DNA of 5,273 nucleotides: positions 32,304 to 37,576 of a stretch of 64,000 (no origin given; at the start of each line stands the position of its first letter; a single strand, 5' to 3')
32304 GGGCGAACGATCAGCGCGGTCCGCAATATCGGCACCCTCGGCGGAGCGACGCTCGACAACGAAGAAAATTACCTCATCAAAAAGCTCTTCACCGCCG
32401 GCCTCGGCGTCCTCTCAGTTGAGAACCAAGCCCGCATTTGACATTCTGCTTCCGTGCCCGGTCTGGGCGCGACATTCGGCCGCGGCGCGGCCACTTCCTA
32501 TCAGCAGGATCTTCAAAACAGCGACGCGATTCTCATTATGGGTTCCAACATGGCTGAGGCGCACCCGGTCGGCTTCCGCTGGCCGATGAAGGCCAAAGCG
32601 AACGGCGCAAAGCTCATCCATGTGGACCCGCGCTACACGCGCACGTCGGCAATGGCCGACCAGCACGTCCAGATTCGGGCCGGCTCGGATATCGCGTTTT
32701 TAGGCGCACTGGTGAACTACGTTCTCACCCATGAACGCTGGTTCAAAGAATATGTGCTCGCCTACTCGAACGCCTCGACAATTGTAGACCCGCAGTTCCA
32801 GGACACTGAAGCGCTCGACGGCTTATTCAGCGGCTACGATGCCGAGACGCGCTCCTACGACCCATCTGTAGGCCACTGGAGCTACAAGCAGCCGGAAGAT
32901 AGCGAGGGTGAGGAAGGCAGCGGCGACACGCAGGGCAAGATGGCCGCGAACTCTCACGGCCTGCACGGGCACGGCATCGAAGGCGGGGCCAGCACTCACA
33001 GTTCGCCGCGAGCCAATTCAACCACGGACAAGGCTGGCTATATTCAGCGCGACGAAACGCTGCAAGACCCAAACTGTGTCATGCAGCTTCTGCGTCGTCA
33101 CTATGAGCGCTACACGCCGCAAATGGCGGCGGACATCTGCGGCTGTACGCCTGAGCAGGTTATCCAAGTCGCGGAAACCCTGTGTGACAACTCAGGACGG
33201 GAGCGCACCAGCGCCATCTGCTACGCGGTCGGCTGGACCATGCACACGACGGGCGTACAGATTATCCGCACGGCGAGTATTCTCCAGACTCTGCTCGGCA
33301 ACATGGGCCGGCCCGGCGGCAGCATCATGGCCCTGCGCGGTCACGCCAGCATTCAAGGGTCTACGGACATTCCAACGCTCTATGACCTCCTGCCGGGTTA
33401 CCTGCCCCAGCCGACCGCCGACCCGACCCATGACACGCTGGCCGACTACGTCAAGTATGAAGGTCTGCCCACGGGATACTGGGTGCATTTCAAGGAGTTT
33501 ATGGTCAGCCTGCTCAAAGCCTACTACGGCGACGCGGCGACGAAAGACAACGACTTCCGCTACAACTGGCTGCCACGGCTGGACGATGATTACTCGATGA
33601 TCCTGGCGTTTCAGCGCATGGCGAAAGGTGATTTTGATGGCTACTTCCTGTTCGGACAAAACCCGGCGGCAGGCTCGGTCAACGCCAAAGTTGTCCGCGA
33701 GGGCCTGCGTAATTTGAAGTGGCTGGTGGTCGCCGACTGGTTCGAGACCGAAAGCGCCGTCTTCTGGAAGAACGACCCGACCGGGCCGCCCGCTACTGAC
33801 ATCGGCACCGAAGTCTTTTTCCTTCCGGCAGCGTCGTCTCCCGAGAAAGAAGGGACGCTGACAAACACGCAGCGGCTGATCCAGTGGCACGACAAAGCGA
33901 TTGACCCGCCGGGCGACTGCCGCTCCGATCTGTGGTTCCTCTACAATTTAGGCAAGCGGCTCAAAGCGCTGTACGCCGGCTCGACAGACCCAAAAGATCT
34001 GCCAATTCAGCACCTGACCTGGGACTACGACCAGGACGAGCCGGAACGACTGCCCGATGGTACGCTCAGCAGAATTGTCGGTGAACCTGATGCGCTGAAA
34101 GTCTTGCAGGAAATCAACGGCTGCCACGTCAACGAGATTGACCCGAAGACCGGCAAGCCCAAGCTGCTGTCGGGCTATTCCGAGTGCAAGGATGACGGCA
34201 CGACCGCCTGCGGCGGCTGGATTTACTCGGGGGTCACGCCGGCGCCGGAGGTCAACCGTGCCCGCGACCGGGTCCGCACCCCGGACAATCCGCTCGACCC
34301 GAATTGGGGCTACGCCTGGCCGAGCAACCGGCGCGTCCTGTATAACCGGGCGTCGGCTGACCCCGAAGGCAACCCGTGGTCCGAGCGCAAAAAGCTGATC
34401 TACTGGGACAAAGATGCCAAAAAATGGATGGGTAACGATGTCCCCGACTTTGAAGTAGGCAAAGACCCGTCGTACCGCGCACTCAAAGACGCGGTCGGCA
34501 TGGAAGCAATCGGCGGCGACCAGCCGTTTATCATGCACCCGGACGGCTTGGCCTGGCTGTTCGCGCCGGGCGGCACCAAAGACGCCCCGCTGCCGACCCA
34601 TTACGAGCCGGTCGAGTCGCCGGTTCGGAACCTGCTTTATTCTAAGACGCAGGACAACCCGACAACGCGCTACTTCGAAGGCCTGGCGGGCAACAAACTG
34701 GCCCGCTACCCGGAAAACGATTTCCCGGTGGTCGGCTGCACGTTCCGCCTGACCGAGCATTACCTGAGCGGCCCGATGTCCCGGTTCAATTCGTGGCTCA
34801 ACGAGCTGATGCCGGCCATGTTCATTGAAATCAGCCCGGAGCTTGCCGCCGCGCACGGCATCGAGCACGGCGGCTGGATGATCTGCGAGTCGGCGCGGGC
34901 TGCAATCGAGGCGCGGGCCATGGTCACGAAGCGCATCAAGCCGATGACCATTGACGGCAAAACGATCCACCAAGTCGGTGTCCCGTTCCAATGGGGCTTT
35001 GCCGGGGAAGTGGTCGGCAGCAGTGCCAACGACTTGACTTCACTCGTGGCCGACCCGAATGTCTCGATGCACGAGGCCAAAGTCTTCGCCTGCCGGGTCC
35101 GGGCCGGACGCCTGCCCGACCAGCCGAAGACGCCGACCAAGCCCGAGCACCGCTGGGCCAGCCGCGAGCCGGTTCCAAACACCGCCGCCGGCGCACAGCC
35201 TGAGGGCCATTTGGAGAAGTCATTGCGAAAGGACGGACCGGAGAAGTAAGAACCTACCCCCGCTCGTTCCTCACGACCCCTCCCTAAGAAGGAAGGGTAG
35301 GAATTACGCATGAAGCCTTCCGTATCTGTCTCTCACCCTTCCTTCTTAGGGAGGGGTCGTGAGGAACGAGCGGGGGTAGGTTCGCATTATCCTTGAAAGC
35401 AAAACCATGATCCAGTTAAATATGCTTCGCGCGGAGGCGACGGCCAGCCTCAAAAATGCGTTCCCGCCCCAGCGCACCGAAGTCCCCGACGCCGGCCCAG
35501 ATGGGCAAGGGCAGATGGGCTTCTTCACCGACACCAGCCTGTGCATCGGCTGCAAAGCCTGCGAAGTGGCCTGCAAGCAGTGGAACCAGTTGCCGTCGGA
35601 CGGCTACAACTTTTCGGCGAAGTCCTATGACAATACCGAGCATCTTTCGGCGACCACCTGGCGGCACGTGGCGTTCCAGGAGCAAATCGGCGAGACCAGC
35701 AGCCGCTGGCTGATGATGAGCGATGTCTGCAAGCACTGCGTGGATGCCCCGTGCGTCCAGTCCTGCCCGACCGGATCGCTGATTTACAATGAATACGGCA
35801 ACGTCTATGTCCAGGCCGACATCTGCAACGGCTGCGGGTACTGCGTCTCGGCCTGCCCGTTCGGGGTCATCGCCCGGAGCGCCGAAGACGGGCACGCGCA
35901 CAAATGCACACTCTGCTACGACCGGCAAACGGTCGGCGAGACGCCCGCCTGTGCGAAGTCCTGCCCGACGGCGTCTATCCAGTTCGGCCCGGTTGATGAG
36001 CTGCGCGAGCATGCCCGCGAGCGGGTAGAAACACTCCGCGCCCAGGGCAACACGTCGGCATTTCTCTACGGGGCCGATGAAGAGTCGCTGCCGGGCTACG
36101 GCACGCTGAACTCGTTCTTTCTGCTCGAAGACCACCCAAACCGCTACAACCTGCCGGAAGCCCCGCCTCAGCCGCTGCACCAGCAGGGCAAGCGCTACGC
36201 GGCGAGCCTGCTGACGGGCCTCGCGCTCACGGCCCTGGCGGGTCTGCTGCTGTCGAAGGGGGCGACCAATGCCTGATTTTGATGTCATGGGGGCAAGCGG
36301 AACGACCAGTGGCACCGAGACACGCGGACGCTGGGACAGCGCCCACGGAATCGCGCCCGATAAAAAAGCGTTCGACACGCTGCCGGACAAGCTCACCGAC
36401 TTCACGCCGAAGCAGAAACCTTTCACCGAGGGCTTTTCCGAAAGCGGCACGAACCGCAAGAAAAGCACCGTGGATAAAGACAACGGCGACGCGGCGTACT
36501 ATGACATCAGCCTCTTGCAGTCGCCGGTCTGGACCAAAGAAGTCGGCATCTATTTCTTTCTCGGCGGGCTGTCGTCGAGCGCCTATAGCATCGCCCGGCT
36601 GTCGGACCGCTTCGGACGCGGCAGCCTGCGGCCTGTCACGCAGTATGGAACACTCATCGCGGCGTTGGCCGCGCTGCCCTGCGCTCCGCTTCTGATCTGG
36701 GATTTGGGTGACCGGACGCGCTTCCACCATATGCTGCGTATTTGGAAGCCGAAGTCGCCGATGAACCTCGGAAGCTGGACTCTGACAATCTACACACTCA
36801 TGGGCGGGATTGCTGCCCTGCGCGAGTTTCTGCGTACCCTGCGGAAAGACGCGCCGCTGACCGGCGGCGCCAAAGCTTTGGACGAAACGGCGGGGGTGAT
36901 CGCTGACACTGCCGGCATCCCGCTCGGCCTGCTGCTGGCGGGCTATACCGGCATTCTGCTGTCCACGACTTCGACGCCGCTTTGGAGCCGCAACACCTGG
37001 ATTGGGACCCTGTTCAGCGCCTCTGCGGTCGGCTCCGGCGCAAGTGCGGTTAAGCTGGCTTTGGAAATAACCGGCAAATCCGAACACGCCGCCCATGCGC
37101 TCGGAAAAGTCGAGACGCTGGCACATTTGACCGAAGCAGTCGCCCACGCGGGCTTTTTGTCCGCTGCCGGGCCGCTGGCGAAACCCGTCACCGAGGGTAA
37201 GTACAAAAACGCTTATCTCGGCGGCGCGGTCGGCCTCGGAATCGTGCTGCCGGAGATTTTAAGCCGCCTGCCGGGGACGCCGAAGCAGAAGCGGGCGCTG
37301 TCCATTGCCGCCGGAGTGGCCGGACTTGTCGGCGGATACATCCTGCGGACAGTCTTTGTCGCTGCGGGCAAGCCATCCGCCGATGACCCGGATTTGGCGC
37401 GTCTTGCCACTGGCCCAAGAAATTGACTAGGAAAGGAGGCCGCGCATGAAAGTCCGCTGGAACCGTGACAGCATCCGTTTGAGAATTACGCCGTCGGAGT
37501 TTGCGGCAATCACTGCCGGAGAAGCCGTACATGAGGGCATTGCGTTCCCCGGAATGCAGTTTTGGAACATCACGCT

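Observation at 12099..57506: Family A palindromic elements: the arms differ between copies but stay perfectly self-complementary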

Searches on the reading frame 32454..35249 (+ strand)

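Call 13: search_protein_families(library=pfam, proteins=[window:32454-35249:+])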
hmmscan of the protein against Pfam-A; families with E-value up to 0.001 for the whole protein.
window:32454-35249:+ (931 aa): 2 families
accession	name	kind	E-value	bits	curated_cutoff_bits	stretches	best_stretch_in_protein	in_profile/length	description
PF00384.28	Molybdopterin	-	1.6e-26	93.7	24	2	17-435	102-301/353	Molybdopterin oxidoreductase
PF01568.27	Molydop_binding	-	3.9e-13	49.8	26.8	1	763-878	5-109/110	Molydopterin dinucleotide binding domain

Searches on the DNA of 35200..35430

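Call 92: search_rna_families(source=window, start=35200, end=35430, threshold=evalue, max_evalue=1)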
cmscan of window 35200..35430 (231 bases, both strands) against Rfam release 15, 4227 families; matches with E-value up to 1: 13.
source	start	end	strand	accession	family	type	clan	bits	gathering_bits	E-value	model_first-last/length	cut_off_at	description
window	35240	35392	-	RF04202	MIR5380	Gene; miRNA;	-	75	150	3.2e-16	1-137/137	no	MIR5380 microRNA precursor family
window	35259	35374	+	RF04240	mir-4716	Gene; miRNA;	-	52.1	76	8.5e-11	1-84/84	no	mir-4716 microRNA precursor family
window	35255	35378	-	RF04096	mir-4433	Gene; miRNA;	-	50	77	1.4e-09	1-83/83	no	mir-4433 microRNA precursor family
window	35256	35377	+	RF03849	MIR1219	Gene; miRNA;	-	43.5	79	3.5e-08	1-82/82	no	MIR1219 microRNA precursor family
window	35262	35371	+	RF04173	MIR847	Gene; miRNA;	-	43.3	184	2.6e-08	1-164/164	no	MIR847 microRNA precursor family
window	35265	35368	+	RF04096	mir-4433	Gene; miRNA;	-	41.4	77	2.7e-07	1-83/83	no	mir-4433 microRNA precursor family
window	35262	35368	+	RF03308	MIR848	Gene; miRNA;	-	41.2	90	3e-08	1-97/97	no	MIR848 microRNA precursor family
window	35252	35381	-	RF01064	mir-253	Gene; miRNA;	-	38.7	72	7.1e-07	1-98/98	no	mir-253 microRNA precursor family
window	35256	35375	-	RF01015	mir-885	Gene; miRNA;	-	34.9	66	4.2e-06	1-74/74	no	mir-885 microRNA precursor family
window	35265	35368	-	RF04240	mir-4716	Gene; miRNA;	-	34.5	76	7e-06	1-84/84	no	mir-4716 microRNA precursor family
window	35271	35362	+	RF03954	mir-8993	Gene; miRNA;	-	20.7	99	0.076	1-95/95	no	mir-8993 microRNA precursor family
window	35276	35357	+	RF03261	mir-1759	Gene; miRNA;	-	17.9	58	0.62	1-75/75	no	mir-1759 microRNA precursor family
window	35286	35347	-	RF00870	mir-423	Gene; miRNA;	-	16.7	71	0.73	1-81/81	no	mir-423 microRNA precursor family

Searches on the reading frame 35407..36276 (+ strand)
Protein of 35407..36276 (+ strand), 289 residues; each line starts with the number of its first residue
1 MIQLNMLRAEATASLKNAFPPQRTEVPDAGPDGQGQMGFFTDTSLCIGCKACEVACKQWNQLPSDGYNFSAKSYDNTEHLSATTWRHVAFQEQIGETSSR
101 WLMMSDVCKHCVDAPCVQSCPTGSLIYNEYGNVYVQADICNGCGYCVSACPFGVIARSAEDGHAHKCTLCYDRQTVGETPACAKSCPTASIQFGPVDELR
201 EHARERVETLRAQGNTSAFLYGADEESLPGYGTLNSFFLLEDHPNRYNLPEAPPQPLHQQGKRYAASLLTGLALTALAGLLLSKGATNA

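Call 10: find_encoding_contigs(protein=window:35407-36276:+, flank=10000, max_places=6)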
Protein window:35407-36276:+ (289 aa): no gene with exactly this product is on record in the collection.

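Call 13: search_protein_families(library=pfam, proteins=[window:35407-36276:+])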
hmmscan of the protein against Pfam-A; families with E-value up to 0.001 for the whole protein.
window:35407-36276:+ (289 aa): 14 families
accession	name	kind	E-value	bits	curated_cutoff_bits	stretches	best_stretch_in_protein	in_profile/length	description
PF13247.11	Fer4_11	-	2.8e-23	82.4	26.2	1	100-194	2-98/100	4Fe-4S dicluster domain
PF12838.12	Fer4_7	-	3.5e-13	50.3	27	2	46-123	2-51/52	4Fe-4S dicluster domain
PF12837.12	Fer4_6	-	1.4e-11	44.2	25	1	133-155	2-24/24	4Fe-4S binding domain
PF00037.32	Fer4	-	2.6e-10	40.1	21.1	2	133-155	1-23/24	4Fe-4S binding domain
PF13187.11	Fer4_9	-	3.5e-10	40.2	27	2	46-123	2-50/52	4Fe-4S dicluster domain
PF12797.12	Fer4_2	-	3.9e-10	39.5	24.5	2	133-152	3-22/22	4Fe-4S binding domain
PF13237.11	Fer4_10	-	3e-07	30.7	25.5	2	105-151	6-53/53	4Fe-4S dicluster domain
PF25160.1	LdpA_Fe-S-bd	-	5.6e-07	29.7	27.6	1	113-157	6-45/49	LdpA Fe-S cluster-binding domain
PF13183.11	Fer4_8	-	1.7e-05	25.7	27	0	44-123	3-67/68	4Fe-4S dicluster domain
PF13484.11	Fer4_16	-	6.2e-05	24.1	30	0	140-168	2-30/66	4Fe-4S double cluster binding domain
PF12798.12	Fer4_3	-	0.00023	22.2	27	0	140-153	1-14/15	4Fe-4S binding domain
PF13534.11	Fer4_17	-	0.00023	22.1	22.2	0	41-57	41-57/61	4Fe-4S dicluster domain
PF12800.12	Fer4_4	-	0.00023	21.7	24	0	138-153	2-17/17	4Fe-4S binding domain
PF14697.11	Fer4_21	-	0.00026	21.5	35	0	106-154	6-56/59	4Fe-4S dicluster domain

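Call 54: find_homologous_proteins(query=window:35407-36276:+, max_evalue=1e-30)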
Query window:35407-36276:+ (289 aa): 8000 proteins with E <= 1e-30 among 8000 candidates; the best 120 are listed.
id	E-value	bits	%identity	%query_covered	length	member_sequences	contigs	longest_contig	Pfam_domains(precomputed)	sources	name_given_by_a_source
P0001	1.8e-179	614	90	99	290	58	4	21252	PF12797.13,PF12837.13,PF13247.12,PF00037.33,PF13484.12,PF12838.13,PF25160.2,PF13237.12,PF13187.12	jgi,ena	-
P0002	4.8e-178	609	90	100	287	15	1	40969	PF12797.13,PF12837.13,PF13247.12,PF00037.33,PF13484.12,PF12838.13,PF25160.2,PF13237.12,PF13183.12,PF13187.12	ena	-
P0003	1.7e-176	604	89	100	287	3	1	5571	PF12797.13,PF12837.13,PF13247.12,PF00037.33,PF13484.12,PF12838.13,PF25160.2,PF13237.12,PF13183.12,PF13187.12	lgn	-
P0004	1.3e-170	584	85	100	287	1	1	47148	PF12797.13,PF12837.13,PF13247.12,PF00037.33,PF13484.12,PF12838.13,PF25160.2,PF13237.12,PF13183.12,PF13187.12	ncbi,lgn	ncbi:MAG: 4Fe-4S dicluster domain-containing protein [Janthinobacterium lividum]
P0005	4.1e-166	570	83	100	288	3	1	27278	PF12797.13,PF12837.13,PF13247.12,PF00037.33,PF13484.12,PF12838.13,PF25160.2,PF13237.12,PF13187.12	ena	-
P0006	4.1e-163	560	83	100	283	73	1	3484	PF14697.12,PF12797.13,PF12837.13,PF13247.12,PF00037.33,PF13484.12,PF12838.13,PF25160.2,PF13237.12,PF13187.12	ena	-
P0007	2.8e-159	547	81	100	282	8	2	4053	PF12797.13,PF12837.13,PF13247.12,PF00037.33,PF13484.12,PF12838.13,PF25160.2,PF13237.12,PF13187.12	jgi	jgi:formate dehydrogenase iron-sulfur subunit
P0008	1.5e-158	545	81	100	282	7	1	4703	PF12797.13,PF12837.13,PF13247.12,PF00037.33,PF13484.12,PF12838.13,PF25160.2,PF13237.12,PF13187.12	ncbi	-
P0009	3.1e-156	537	78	100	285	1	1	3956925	PF12797.13,PF12837.13,PF13247.12,PF00037.33,PF12838.13,PF25160.2,PF13237.12,PF13183.12,PF13187.12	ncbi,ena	-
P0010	2.0e-152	525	76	100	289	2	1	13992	PF12797.13,PF12837.13,PF13247.12,PF00037.33,PF13484.12,PF12838.13,PF25160.2,PF13237.12,PF13183.12,PF13187.12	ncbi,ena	-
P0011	2.4e-152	524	79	92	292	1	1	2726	PF12797.13,PF12837.13,PF13247.12,PF00037.33,PF12838.13,PF13534.12,PF25160.2,PF13237.12,PF13183.12,PF13187.12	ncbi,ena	-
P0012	2.8e-151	521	78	100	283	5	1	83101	PF12797.13,PF12837.13,PF13247.12,PF00037.33,PF13484.12,PF12838.13,PF25160.2,PF13237.12,PF13183.12,PF13187.12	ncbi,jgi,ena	-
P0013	3.8e-151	521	76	98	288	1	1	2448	PF12797.13,PF12837.13,PF13247.12,PF00037.33,PF13484.12,PF12838.13,PF13534.12,PF25160.2,PF13237.12,PF13183.12,PF13187.12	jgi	jgi:formate dehydrogenase iron-sulfur subunit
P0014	4.5e-151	520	76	98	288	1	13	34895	PF12797.13,PF12837.13,PF13247.12,PF00037.33,PF13484.12,PF12838.13,PF13534.12,PF25160.2,PF13237.12,PF13183.12,PF13187.12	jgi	jgi:formate dehydrogenase iron-sulfur subunit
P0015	1.8e-150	518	77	97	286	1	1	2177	PF12837.13,PF13247.12,PF12798.13,PF13484.12,PF12838.13,PF13534.12,PF12800.13,PF12797.13,PF00037.33,PF25160.2,PF13237.12,PF13183.12,PF13187.12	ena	-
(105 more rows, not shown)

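Call 55: find_encoding_contigs(protein=P0001, flank=10000, max_places=3)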
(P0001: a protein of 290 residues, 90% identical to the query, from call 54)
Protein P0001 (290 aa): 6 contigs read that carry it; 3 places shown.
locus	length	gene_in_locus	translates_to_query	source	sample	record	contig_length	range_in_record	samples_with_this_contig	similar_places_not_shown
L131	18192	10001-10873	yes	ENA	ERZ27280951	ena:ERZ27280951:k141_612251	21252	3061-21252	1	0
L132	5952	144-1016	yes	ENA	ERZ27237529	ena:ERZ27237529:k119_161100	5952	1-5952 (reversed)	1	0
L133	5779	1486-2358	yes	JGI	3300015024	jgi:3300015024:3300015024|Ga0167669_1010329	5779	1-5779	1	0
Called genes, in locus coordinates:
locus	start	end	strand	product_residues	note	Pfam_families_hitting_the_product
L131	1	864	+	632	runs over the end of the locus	PF00009:GTP_EFTU, PF01926:MMR_HSR1 (weak), PF03144:GTP_EFTU_D2, PF25461:Beta-barrel_SelB, PF09106:WHD_2nd_SelB, PF09107:WHD_3rd_SelB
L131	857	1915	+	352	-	PF00586:AIRS, PF02769:AIRS_C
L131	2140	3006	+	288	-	PF02634:FdhD-NarQ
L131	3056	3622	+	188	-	-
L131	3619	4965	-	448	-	-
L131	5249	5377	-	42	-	-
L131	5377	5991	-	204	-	PF05685:Uma2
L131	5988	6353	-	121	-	-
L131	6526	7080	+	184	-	PF04879:Molybdop_Fe4S4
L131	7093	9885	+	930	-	PF00384:Molybdopterin, PF01568:Molydop_binding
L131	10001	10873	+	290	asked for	PF12797:Fer4_2 (faint), PF12838:Fer4_7 (weak), PF13187:Fer4_9 (faint), PF13237:Fer4_10 (faint), PF13247:Fer4_11, PF25160:LdpA_Fe-S-bd (weak), PF00037:Fer4 (weak), PF12837:Fer4_6 (weak), +1 more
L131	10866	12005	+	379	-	PF03916:NrfD, PF14589:NrfD_2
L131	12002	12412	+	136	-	PF22668:DUF7009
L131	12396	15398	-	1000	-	PF01301:Glyco_hydro_35, PF02449:Glyco_hydro_42 (weak), PF13364:BetaGal_ABD2 (faint), PF21467:BetaGal_gal-bd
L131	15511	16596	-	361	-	PF01408:GFO_IDH_MocA, PF22725:GFO_IDH_MocA_C3, PF02894:GFO_IDH_MocA_C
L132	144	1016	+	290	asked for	PF12797:Fer4_2 (faint), PF12838:Fer4_7 (weak), PF13187:Fer4_9 (faint), PF13237:Fer4_10 (faint), PF13247:Fer4_11, PF25160:LdpA_Fe-S-bd (weak), PF00037:Fer4 (weak), PF12837:Fer4_6 (weak), +1 more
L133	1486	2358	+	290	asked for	PF12797:Fer4_2 (faint), PF12838:Fer4_7 (weak), PF13187:Fer4_9 (faint), PF13237:Fer4_10 (faint), PF13247:Fer4_11, PF25160:LdpA_Fe-S-bd (weak), PF00037:Fer4 (weak), PF12837:Fer4_6 (weak), +1 more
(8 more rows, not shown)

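Call 56: find_encoding_contigs(protein=P0002, flank=10000, max_places=2)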
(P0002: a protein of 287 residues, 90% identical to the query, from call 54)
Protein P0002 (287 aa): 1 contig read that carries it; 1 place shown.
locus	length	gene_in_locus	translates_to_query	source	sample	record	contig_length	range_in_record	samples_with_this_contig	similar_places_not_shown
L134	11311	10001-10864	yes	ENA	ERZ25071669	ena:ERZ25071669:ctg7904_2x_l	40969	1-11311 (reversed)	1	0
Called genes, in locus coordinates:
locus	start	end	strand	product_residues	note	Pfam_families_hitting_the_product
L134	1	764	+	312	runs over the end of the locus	PF00586:AIRS, PF02769:AIRS_C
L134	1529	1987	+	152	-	PF01841:Transglut_core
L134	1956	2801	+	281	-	PF02634:FdhD-NarQ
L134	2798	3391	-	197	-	-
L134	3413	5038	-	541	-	PF01266:DAO (weak), PF01946:Thi4 (faint), PF03486:HI0933_like (weak), PF07992:Pyr_redox_2 (weak), PF12831:FAD_oxidored (weak), PF01593:Amino_oxidase (weak), PF13450:NAD_binding_8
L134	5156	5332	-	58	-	-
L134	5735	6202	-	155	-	PF05685:Uma2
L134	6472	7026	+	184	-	PF04879:Molybdop_Fe4S4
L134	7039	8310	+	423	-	PF00384:Molybdopterin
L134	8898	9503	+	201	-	-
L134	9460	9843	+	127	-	-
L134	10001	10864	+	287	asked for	PF12797:Fer4_2 (faint), PF12838:Fer4_7 (weak), PF13183:Fer4_8 (faint), PF13187:Fer4_9 (faint), PF13247:Fer4_11, PF25160:LdpA_Fe-S-bd (weak), PF00037:Fer4 (weak), PF12837:Fer4_6 (weak), +2 more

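Call 57: find_encoding_contigs(protein=P0004, flank=10000, max_places=2)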
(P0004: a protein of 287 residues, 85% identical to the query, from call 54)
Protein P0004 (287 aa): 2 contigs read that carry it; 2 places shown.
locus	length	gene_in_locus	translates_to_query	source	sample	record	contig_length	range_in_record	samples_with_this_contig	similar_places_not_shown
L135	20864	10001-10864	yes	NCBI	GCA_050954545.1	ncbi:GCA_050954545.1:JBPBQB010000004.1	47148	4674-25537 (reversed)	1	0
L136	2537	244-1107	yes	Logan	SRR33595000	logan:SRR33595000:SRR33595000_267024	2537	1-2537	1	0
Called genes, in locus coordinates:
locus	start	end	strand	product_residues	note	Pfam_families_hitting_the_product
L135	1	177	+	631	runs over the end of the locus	PF00009:GTP_EFTU, PF01926:MMR_HSR1 (weak), PF03144:GTP_EFTU_D2, PF25461:Beta-barrel_SelB, PF09106:WHD_2nd_SelB, PF09107:WHD_3rd_SelB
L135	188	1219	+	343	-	PF00586:AIRS, PF02769:AIRS_C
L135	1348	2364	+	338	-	PF01841:Transglut_core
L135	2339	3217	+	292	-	PF02634:FdhD-NarQ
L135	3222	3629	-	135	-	-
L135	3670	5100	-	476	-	PF01266:DAO (weak), PF01593:Amino_oxidase, PF01946:Thi4 (weak), PF03486:HI0933_like (weak), PF07992:Pyr_redox_2 (weak), PF12831:FAD_oxidored (weak), PF13450:NAD_binding_8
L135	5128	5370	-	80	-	-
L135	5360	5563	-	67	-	-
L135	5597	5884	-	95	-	-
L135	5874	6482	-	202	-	PF05685:Uma2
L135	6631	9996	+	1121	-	-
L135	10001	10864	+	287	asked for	PF12797:Fer4_2 (faint), PF12838:Fer4_7, PF13183:Fer4_8 (faint), PF13187:Fer4_9 (faint), PF13247:Fer4_11, PF25160:LdpA_Fe-S-bd (weak), PF00037:Fer4 (weak), PF12837:Fer4_6 (weak), +2 more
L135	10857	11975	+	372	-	PF03916:NrfD, PF14589:NrfD_2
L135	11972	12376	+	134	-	PF22668:DUF7009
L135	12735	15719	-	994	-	PF01301:Glyco_hydro_35, PF02449:Glyco_hydro_42 (weak), PF13364:BetaGal_ABD2 (faint), PF21467:BetaGal_gal-bd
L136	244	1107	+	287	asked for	PF12797:Fer4_2 (faint), PF12838:Fer4_7, PF13183:Fer4_8 (faint), PF13187:Fer4_9 (faint), PF13247:Fer4_11, PF25160:LdpA_Fe-S-bd (weak), PF00037:Fer4 (weak), PF12837:Fer4_6 (weak), +2 more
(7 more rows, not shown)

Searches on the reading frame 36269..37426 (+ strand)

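Call 13: search_protein_families(library=pfam, proteins=[window:36269-37426:+])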
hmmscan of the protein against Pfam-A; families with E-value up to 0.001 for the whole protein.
window:36269-37426:+ (385 aa): 2 families
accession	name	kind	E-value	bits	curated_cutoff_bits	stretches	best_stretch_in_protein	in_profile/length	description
PF03916.19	NrfD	-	4.6e-23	82.8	25.8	1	85-367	8-308/313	Polysulphide reductase, NrfD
PF14589.11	NrfD_2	-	6.4e-14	52.8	27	1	137-370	59-275/281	Polysulfide reductase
